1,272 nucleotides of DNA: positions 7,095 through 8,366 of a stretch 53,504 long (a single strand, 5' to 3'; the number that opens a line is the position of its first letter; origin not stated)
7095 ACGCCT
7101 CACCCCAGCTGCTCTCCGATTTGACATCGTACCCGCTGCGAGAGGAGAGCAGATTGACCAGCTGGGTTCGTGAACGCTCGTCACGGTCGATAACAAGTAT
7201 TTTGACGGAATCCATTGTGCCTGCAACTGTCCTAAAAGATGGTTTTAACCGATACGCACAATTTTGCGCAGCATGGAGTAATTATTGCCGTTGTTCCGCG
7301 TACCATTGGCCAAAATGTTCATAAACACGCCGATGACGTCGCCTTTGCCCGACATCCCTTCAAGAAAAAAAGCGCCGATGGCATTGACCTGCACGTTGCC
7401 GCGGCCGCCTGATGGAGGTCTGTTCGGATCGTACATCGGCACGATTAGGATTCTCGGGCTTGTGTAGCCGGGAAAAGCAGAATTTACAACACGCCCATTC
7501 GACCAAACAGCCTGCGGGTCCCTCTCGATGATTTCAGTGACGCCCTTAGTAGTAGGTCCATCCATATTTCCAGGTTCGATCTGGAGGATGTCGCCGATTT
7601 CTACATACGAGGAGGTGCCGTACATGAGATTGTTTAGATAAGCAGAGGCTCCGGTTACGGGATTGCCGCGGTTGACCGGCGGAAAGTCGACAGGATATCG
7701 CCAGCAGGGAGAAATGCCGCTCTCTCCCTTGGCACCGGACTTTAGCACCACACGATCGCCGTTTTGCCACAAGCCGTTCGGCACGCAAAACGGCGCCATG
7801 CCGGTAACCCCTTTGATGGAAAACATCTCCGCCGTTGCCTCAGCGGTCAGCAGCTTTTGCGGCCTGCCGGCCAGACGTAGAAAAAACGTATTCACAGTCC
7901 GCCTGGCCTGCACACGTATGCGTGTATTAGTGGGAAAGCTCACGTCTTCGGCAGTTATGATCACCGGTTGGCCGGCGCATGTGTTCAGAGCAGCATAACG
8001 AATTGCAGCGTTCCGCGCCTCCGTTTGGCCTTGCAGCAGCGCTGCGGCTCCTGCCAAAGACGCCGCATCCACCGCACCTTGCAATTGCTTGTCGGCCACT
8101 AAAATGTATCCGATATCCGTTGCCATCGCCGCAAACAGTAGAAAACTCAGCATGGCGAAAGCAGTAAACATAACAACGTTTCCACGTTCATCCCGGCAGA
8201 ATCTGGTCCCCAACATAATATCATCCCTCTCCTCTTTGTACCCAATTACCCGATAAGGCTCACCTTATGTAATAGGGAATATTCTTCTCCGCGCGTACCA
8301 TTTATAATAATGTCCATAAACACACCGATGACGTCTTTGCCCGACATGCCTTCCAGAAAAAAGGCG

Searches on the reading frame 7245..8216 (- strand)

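Call 65: search_protein_families(library=pfam, proteins=[window:7245-8216:-], max_evalue=0.00001)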
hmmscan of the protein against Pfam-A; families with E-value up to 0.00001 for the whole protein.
window:7245-8216:- (323 aa): 1 family
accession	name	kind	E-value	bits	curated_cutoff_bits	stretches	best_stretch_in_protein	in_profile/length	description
PF13400.11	Tad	-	5.1e-08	33.5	22.3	1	12-59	1-47/47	Putative Flp pilus-assembly TadE/G-like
